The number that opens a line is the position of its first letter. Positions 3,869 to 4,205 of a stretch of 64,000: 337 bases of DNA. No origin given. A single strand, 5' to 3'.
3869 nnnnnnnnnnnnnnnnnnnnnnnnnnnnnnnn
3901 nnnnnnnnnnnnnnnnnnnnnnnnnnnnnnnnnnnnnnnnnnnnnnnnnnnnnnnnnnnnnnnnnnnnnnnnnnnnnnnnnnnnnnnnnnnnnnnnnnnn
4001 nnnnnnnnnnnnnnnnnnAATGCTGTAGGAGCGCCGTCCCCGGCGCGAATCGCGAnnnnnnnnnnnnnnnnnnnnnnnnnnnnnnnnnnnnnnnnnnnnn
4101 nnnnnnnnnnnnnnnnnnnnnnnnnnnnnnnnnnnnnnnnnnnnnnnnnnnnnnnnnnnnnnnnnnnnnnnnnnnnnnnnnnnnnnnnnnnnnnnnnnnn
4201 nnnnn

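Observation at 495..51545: Abundant REP-like palindromic element family (~20 copies per 64 kb), single, paired-inverted and tandem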

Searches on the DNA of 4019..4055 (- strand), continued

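Call 40: search_with_rna_model(model_id=R1, sources=[L100, L101, L102, L103, L104, L105, L106, L107, L108, L109, L110, L111, L112, L113, L114, L115, L116, L117, L118, L119, L120, L121, L122, L123, L124, L125, L126, L127, L128, L129, L130, L131, L132, L133, L134, L135, L136, L137, L138, L139, L140, L141, L142, L143, L144, L145, L146, L147, L148, L149, L150, L151, L152, L153, L154, L155, L156, L157, L158, L159, L160, L161, L162, L163, L164, L165, L166, L167, L168, L169, L170, L171, L172, L173, L174, L175, L176, L177, L178, L179], max_evalue=0.01)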
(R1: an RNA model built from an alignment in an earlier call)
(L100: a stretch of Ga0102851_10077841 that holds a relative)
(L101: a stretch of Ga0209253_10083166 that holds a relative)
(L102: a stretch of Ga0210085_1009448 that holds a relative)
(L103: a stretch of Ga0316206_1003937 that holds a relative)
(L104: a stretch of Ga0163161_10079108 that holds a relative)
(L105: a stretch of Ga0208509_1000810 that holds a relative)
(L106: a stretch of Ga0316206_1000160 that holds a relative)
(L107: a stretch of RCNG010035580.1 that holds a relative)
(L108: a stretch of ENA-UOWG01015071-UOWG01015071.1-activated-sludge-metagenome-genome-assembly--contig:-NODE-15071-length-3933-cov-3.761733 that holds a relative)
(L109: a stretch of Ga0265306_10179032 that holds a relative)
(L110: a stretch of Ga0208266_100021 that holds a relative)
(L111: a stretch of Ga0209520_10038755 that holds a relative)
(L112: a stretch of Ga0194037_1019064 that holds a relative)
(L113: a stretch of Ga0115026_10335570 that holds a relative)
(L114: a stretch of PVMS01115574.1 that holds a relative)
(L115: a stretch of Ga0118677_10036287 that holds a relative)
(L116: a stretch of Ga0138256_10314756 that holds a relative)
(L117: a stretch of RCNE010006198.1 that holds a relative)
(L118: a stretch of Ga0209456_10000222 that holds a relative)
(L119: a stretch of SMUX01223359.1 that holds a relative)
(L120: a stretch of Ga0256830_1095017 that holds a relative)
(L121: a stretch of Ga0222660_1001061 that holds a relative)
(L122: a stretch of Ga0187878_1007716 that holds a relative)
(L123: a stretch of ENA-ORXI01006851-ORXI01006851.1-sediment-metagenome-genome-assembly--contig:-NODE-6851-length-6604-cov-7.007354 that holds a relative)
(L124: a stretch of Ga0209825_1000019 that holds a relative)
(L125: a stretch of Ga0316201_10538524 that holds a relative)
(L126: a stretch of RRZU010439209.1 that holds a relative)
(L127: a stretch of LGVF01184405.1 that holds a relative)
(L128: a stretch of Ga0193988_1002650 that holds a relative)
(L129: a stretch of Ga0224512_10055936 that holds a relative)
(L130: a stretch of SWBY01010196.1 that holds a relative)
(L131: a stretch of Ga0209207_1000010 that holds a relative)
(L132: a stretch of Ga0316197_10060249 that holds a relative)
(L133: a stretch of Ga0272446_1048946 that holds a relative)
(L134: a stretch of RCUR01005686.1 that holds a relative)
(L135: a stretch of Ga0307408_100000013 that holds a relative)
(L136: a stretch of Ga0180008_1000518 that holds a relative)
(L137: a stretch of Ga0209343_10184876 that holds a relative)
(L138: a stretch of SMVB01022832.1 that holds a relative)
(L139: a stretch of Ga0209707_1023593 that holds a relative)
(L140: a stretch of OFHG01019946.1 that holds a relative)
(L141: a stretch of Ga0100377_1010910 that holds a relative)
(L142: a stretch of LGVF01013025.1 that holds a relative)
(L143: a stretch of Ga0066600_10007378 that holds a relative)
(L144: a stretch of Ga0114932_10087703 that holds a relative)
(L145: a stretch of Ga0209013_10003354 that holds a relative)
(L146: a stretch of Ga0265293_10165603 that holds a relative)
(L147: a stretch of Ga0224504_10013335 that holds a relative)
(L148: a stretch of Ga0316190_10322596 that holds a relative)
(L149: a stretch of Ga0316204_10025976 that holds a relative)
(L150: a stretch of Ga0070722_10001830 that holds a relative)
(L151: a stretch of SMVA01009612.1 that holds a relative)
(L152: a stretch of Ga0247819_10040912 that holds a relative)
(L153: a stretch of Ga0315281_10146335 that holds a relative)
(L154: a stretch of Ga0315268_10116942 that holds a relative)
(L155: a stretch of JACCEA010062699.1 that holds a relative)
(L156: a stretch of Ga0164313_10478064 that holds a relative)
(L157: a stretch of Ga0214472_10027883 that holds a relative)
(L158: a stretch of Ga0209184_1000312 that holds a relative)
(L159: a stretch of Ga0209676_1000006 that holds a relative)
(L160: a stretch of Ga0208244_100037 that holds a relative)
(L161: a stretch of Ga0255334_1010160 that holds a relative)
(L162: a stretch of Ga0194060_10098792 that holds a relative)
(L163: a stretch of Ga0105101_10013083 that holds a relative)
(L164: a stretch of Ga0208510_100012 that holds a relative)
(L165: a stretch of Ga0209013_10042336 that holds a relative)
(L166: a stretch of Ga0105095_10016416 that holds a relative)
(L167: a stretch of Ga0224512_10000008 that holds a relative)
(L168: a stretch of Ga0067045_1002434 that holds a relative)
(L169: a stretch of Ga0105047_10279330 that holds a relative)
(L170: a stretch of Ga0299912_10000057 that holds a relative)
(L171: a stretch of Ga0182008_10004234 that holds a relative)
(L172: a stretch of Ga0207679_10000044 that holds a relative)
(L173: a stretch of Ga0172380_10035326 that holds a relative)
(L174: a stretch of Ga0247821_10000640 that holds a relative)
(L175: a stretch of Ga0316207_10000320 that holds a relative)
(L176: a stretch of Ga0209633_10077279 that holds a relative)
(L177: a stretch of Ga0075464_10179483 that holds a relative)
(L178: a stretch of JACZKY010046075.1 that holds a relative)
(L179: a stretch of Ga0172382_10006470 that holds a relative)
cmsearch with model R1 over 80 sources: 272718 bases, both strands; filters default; matches with E-value up to 0.01: 121.
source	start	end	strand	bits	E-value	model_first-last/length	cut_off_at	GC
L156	955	991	-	43.2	1.6e-09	1-37/37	no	0.57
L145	3235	3271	-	41.5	5.4e-09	1-37/37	no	0.59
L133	202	238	+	41.2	6.6e-09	1-37/37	no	0.68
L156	166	201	+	41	7.4e-09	1-37/37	no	0.53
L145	2401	2435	-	38.7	3.5e-08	1-37/37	no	0.66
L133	754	790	+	38.3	4.7e-08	1-37/37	no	0.68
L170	2981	3017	-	37.1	1e-07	1-37/37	no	0.57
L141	686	722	-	36.6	1.5e-07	1-37/37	no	0.59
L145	2305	2341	-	34.4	6.5e-07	1-37/37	no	0.62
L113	160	196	+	33.9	9.5e-07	1-37/37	no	0.76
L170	2392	2428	+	33.8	9.7e-07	1-37/37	no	0.7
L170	2472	2508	+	33.7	1e-06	1-37/37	no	0.59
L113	733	769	+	33.6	1.2e-06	1-37/37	no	0.76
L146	529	565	+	33.1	1.6e-06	1-37/37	no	0.65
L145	2953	2989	+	33.1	1.6e-06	1-37/37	no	0.68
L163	2408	2444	+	33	1.7e-06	1-37/37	no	0.73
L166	2407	2443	+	33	1.7e-06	1-37/37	no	0.73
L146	312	348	+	32.6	2.2e-06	1-37/37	no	0.62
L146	260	296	-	32.6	2.3e-06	1-37/37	no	0.73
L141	721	757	+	32.4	2.5e-06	1-37/37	no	0.65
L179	3087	3122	+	32.4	2.7e-06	1-37/37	no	0.67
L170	3018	3054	+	32.2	2.9e-06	1-37/37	no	0.68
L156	109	144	-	32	3.3e-06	1-37/37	no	0.64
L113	785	820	-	31.7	4.1e-06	1-37/37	no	0.75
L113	212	248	-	31.4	5e-06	1-37/37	no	0.62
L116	1006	1035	+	31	6.7e-06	8-37/37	no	0.67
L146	457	493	-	31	6.7e-06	1-37/37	no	0.7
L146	1182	1218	-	31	6.7e-06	1-37/37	no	0.7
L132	208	243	+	31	6.8e-06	1-37/37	no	0.64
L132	909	944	+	30.9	7e-06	1-37/37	no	0.56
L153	259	295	+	30.8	7.8e-06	1-37/37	no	0.76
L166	3111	3147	-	30.5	9.3e-06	1-37/37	no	0.7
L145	3012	3046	+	30.2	1.2e-05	1-37/37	no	0.66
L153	225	260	-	30.2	1.2e-05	1-37/37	no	0.72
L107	894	929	-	29.9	1.4e-05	1-37/37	no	0.56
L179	3031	3066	-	29.8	1.5e-05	1-37/37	no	0.69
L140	1304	1339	+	29.5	1.9e-05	1-37/37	no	0.53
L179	3284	3319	+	29.4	2.1e-05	1-37/37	no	0.75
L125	923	959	+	29.3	2.1e-05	1-37/37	no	0.7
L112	2725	2760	+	29.2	2.3e-05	1-37/37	no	0.58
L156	232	268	-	29.1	2.4e-05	1-37/37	no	0.68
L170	2342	2378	-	28.8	2.9e-05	1-37/37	no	0.62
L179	2353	2385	-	28.8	3.1e-05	1-37/37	no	0.64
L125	820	856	+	28.4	4e-05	1-37/37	no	0.73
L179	3384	3419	+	28.4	4e-05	1-37/37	no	0.69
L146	1136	1172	+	28.3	4.1e-05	1-37/37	no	0.68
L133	787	823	-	28.2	4.6e-05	1-37/37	no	0.57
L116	512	548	-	28.1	5e-05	1-37/37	no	0.7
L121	3015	3049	-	28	5.2e-05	1-37/37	no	0.54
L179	2448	2483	-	27.9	5.5e-05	1-37/37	no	0.64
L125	74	110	+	27.7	6.4e-05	1-37/37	no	0.81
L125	148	184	+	27.7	6.4e-05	1-37/37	no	0.81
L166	2944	2980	-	27.7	6.5e-05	1-37/37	no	0.78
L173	280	316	-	27.6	6.7e-05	1-37/37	no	0.54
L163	2299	2335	+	27.5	7.3e-05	1-37/37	no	0.65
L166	2298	2334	+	27.5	7.3e-05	1-37/37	no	0.65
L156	766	802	+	27.3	8.1e-05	1-37/37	no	0.76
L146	1235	1271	+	27.3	8.6e-05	1-37/37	no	0.62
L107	145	180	-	27.2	8.9e-05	1-37/37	no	0.61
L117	2973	3008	-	27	0.0001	1-37/37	no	0.58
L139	654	690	+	26.6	0.00013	1-37/37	no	0.54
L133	236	270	-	26.4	0.00015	1-37/37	no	0.51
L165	573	608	+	26.4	0.00015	1-37/37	no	0.56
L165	22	57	-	26.4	0.00016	1-37/37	no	0.53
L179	3129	3164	-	26.4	0.00016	1-37/37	no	0.75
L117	2309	2344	-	26.2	0.00017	1-37/37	no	0.58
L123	2987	3022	+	26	0.0002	1-37/37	no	0.5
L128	1115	1152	+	25.7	0.00024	1-37/37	no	0.45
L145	2258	2291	+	25.6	0.00026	1-37/37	no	0.65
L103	2950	2985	+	25.6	0.00027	1-37/37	no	0.58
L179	2935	2970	-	25.5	0.00028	1-37/37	no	0.75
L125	6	36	+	25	0.00039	7-37/37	no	0.81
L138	5336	5372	+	24.9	0.00043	1-37/37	no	0.62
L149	1456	1492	+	24.6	0.00051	1-37/37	no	0.49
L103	2227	2262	+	24.4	0.00061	1-37/37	no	0.64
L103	3013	3041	+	24.3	0.00064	8-37/37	no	0.72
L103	3069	3097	+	24.3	0.00064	8-37/37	no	0.72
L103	3125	3153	+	24.3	0.00064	8-37/37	no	0.72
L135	2959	2993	+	24.2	0.00067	1-37/37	no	0.6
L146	1085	1121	-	24.2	0.00069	1-37/37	no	0.68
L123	2401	2436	-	24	0.0008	1-37/37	no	0.5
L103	3284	3319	-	23.9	0.00085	1-37/37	no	0.56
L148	873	908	-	23.7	0.00094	1-37/37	no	0.61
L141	191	227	+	23.7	0.00099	1-37/37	no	0.73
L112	2905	2940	+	23.6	0.001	1-37/37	no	0.61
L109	1007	1042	+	23.5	0.0011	1-37/37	no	0.64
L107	814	849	-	23.3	0.0013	1-37/37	no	0.61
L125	222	258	+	23.3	0.0013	1-37/37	no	0.81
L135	2377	2411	+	23.2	0.0013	1-37/37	no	0.6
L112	2666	2701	-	23.2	0.0014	1-37/37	no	0.61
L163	2358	2393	-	23.1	0.0014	1-37/37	no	0.78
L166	2357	2392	-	23.1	0.0014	1-37/37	no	0.78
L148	907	942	+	22.9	0.0017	1-37/37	no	0.56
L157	2426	2461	+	22.8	0.0018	1-37/37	no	0.58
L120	332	366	-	22.7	0.0019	1-37/37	no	0.54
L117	2934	2969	+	22.7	0.0019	1-37/37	no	0.67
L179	3185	3220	+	22.4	0.0024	1-37/37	no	0.67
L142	2126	2163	-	22.3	0.0025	1-37/37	no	0.45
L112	2995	3030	-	22.2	0.0026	1-37/37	no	0.58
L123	2950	2985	-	22.2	0.0027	1-37/37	no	0.53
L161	381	415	-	22.2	0.0027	1-37/37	no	0.6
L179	2406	2441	+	22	0.003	1-37/37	no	0.75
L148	235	270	-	22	0.0032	1-37/37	no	0.75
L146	411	447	+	21.9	0.0033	1-37/37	no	0.62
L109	969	1004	-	21.7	0.0038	1-37/37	no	0.69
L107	182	217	+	21.6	0.004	1-37/37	no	0.58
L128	1665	1702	-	21.5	0.0043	1-37/37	no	0.55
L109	352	387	-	21.4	0.0045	1-37/37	no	0.67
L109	311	346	-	21.4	0.0047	1-37/37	no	0.61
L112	2133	2166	-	21.2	0.0054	1-37/37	no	0.59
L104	90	125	-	21.1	0.0057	1-37/37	no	0.61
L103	3181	3209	+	21.1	0.0057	8-37/37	no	0.69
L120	58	92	-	21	0.0061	1-37/37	no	0.57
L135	2419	2453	-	20.7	0.0073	1-37/37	no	0.57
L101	2004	2038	-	20.5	0.0083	1-37/37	no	0.57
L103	2391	2419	-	20.4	0.009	8-37/37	no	0.66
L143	2938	2974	-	20.4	0.0091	1-37/37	no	0.78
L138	2965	3001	+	20.4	0.0092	1-37/37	no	0.59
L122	2320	2354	-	20.3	0.0095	1-37/37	no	0.49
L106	2427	2462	+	20.3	0.0099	1-37/37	no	0.44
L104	746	780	-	20.3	0.01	1-37/37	no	0.54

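Call 49: search_with_rna_model(model_id=R1, sources=[window, L100, L101, L102, L103, L104, L105, L106, L107, L108, L109, L110, L111, L112, L113, L114, L115, L116, L117, L118, L119, L120, L121, L122, L123, L124, L125, L126, L127, L128, L129, L130, L131, L132, L133, L134, L135, L136, L137, L138, L139, L140, L141, L142, L143, L144, L145, L146, L147, L148, L149, L150, L151, L152, L153, L154, L155, L156, L157, L158, L159, L160, L161, L162, L163, L164, L165, L166, L167, L168, L169, L170, L171, L172, L173, L174, L175, L176, L177, L178, L179, L011, L098, L099], max_evalue=0.001, make_alignment=true)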
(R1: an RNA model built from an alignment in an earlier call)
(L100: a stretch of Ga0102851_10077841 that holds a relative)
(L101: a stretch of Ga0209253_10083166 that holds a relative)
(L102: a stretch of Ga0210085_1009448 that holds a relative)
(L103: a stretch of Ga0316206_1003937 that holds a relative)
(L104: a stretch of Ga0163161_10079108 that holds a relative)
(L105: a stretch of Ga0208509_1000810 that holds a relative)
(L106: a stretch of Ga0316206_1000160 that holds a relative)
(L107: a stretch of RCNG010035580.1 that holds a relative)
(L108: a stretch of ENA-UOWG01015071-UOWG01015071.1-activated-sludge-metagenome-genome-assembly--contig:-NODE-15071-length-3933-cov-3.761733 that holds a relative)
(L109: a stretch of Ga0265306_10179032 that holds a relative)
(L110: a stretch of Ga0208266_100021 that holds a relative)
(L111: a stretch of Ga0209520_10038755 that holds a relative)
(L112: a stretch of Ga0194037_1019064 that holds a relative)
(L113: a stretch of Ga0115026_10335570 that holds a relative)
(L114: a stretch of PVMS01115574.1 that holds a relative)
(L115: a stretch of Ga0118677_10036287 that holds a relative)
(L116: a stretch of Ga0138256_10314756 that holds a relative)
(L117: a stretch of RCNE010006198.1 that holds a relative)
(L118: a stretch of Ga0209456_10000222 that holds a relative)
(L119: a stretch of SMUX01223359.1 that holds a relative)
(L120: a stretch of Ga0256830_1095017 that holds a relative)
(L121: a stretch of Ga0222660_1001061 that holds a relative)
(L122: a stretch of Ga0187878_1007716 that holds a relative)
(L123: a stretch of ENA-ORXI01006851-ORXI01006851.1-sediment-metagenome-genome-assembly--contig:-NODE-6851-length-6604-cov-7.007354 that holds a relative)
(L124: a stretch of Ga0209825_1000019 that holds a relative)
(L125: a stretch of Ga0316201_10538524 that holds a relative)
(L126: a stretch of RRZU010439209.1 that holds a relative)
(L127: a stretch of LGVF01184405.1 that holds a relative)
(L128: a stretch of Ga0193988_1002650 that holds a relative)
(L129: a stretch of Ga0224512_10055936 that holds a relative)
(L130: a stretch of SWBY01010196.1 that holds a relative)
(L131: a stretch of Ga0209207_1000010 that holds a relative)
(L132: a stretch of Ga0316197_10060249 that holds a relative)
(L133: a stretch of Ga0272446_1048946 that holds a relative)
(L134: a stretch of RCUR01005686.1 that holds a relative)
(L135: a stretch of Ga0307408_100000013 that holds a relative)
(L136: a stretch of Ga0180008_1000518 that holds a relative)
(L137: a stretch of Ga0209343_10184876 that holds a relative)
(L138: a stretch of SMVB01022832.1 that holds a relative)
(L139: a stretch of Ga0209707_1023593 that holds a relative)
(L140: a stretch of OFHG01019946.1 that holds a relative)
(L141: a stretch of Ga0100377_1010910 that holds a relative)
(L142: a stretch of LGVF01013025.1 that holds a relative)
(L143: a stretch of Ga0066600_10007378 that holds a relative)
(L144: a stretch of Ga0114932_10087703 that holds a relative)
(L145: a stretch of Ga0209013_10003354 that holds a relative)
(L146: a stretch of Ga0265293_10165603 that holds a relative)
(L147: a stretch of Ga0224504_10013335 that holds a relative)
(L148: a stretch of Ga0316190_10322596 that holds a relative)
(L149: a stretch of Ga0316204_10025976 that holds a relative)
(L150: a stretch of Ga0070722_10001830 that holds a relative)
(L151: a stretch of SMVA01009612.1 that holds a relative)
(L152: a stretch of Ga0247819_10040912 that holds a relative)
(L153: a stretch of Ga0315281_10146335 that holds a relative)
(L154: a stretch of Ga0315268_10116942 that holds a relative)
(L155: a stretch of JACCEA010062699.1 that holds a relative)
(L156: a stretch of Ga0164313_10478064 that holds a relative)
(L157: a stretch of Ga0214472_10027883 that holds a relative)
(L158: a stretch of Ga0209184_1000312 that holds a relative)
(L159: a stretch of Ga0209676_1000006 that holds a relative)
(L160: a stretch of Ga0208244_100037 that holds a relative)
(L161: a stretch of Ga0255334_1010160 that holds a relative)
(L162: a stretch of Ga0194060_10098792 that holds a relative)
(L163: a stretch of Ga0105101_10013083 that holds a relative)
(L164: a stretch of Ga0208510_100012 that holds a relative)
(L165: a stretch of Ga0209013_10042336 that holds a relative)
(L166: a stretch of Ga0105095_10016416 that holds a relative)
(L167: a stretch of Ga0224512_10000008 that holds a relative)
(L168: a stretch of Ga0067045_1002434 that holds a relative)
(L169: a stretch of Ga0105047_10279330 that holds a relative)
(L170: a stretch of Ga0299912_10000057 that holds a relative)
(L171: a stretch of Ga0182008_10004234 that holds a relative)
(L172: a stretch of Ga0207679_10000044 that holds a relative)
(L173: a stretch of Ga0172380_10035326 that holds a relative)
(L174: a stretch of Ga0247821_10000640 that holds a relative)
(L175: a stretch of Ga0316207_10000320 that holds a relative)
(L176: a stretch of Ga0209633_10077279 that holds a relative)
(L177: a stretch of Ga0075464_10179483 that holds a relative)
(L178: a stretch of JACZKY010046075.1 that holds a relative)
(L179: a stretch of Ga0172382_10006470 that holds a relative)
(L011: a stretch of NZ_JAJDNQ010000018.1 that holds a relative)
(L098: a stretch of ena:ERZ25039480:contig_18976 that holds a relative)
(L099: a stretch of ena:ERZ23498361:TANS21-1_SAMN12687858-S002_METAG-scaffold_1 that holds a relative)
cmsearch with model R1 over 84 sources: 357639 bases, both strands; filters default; matches with E-value up to 0.001: 101.
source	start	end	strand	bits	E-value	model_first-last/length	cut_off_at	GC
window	21610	21646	-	54.7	8.4e-13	1-37/37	no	0.65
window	43158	43194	+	52.7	3.4e-12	1-37/37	no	0.59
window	17477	17513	-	52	5.5e-12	1-37/37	no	0.62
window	17522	17558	+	51.4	8.4e-12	1-37/37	no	0.76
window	29609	29645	-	51.2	9.7e-12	1-37/37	no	0.68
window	4019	4055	-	51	1.1e-11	1-37/37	no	0.68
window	29653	29689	+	49.8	2.4e-11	1-37/37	no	0.68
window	48544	48580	+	49.3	3.4e-11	1-37/37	no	0.59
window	51514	51550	-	49.2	3.8e-11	1-37/37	no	0.7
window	51394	51430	+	48.8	4.8e-11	1-37/37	no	0.65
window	4186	4222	+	47.5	1.2e-10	1-37/37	no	0.65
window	4162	4198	-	47.2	1.4e-10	1-37/37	no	0.73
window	21538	21574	-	47.2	1.5e-10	1-37/37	no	0.57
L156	955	991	-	43.2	2.1e-09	1-37/37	no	0.57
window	21498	21533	+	41.9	5.4e-09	1-37/37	no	0.61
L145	3235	3271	-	41.5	7.1e-09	1-37/37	no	0.59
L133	202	238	+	41.2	8.6e-09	1-37/37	no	0.68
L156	166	201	+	41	9.7e-09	1-37/37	no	0.53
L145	2401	2435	-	38.7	4.5e-08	1-37/37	no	0.66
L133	754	790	+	38.3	6.2e-08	1-37/37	no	0.68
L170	2981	3017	-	37.1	1.4e-07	1-37/37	no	0.57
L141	686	722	-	36.6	2e-07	1-37/37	no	0.59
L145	2305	2341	-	34.4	8.5e-07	1-37/37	no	0.62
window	4067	4150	-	34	1.2e-06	1-37/37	no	0.63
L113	160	196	+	33.9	1.3e-06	1-37/37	no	0.76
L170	2392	2428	+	33.8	1.3e-06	1-37/37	no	0.7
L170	2472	2508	+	33.7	1.4e-06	1-37/37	no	0.59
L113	733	769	+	33.6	1.5e-06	1-37/37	no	0.76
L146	529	565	+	33.1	2.1e-06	1-37/37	no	0.65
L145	2953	2989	+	33.1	2.1e-06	1-37/37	no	0.68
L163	2408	2444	+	33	2.3e-06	1-37/37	no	0.73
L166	2407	2443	+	33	2.3e-06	1-37/37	no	0.73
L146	312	348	+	32.6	2.9e-06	1-37/37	no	0.62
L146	260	296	-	32.6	3e-06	1-37/37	no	0.73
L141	721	757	+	32.4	3.3e-06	1-37/37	no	0.65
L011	3809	3845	+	32.4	3.5e-06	1-37/37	no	0.84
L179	3087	3122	+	32.4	3.5e-06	1-37/37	no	0.67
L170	3018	3054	+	32.2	3.8e-06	1-37/37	no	0.68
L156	109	144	-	32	4.3e-06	1-37/37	no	0.64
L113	785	820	-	31.7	5.4e-06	1-37/37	no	0.75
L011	6644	6680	+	31.6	5.9e-06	1-37/37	no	0.84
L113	212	248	-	31.4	6.5e-06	1-37/37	no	0.62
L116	1006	1035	+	31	8.8e-06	8-37/37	no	0.67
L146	457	493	-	31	8.8e-06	1-37/37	no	0.7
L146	1182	1218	-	31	8.8e-06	1-37/37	no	0.7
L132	208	243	+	31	8.9e-06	1-37/37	no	0.64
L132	909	944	+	30.9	9.1e-06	1-37/37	no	0.56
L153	259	295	+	30.8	1e-05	1-37/37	no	0.76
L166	3111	3147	-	30.5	1.2e-05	1-37/37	no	0.7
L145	3012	3046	+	30.2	1.5e-05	1-37/37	no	0.66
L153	225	260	-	30.2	1.6e-05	1-37/37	no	0.72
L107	894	929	-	29.9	1.8e-05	1-37/37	no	0.56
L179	3031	3066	-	29.8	2e-05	1-37/37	no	0.69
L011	3857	3893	-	29.6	2.3e-05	1-37/37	no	0.76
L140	1304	1339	+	29.5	2.4e-05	1-37/37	no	0.53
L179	3284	3319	+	29.4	2.7e-05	1-37/37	no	0.75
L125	923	959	+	29.3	2.8e-05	1-37/37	no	0.7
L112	2725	2760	+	29.2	3e-05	1-37/37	no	0.58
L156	232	268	-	29.1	3.2e-05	1-37/37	no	0.68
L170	2342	2378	-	28.8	3.8e-05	1-37/37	no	0.62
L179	2353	2385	-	28.8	4e-05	1-37/37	no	0.64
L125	820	856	+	28.4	5.3e-05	1-37/37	no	0.73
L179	3384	3419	+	28.4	5.3e-05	1-37/37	no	0.69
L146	1136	1172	+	28.3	5.4e-05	1-37/37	no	0.68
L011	6697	6731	-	28.3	5.4e-05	1-37/37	no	0.8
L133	787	823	-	28.2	6e-05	1-37/37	no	0.57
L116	512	548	-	28.1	6.5e-05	1-37/37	no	0.7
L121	3015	3049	-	28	6.8e-05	1-37/37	no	0.54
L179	2448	2483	-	27.9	7.2e-05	1-37/37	no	0.64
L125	74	110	+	27.7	8.4e-05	1-37/37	no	0.81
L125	148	184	+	27.7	8.4e-05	1-37/37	no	0.81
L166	2944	2980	-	27.7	8.5e-05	1-37/37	no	0.78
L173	280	316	-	27.6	8.8e-05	1-37/37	no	0.54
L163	2299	2335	+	27.5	9.6e-05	1-37/37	no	0.65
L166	2298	2334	+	27.5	9.6e-05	1-37/37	no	0.65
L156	766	802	+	27.3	0.00011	1-37/37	no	0.76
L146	1235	1271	+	27.3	0.00011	1-37/37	no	0.62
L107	145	180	-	27.2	0.00012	1-37/37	no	0.61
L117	2973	3008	-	27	0.00013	1-37/37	no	0.58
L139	654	690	+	26.6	0.00018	1-37/37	no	0.54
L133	236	270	-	26.4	0.0002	1-37/37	no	0.51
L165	573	608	+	26.4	0.0002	1-37/37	no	0.56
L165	22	57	-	26.4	0.00021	1-37/37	no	0.53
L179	3129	3164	-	26.4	0.00021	1-37/37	no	0.75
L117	2309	2344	-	26.2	0.00022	1-37/37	no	0.58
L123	2987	3022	+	26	0.00027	1-37/37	no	0.5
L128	1115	1152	+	25.7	0.00032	1-37/37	no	0.45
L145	2258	2291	+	25.6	0.00034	1-37/37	no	0.65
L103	2950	2985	+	25.6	0.00036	1-37/37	no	0.58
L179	2935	2970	-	25.5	0.00037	1-37/37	no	0.75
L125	6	36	+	25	0.00051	7-37/37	no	0.81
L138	5336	5372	+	24.9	0.00056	1-37/37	no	0.62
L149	1456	1492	+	24.6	0.00067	1-37/37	no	0.49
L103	2227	2262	+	24.4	0.0008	1-37/37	no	0.64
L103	3013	3041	+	24.3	0.00085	8-37/37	no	0.72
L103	3069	3097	+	24.3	0.00085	8-37/37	no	0.72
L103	3125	3153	+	24.3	0.00085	8-37/37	no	0.72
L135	2959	2993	+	24.2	0.00087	1-37/37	no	0.6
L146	1085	1121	-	24.2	0.0009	1-37/37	no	0.68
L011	3717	3753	+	24.1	0.00099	1-37/37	no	0.78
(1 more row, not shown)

Alignment A8: 101 matches aligned to the model, 85 columns, each read 5' to 3' on its own strand. Consensus structure (alignment columns), stored with it:
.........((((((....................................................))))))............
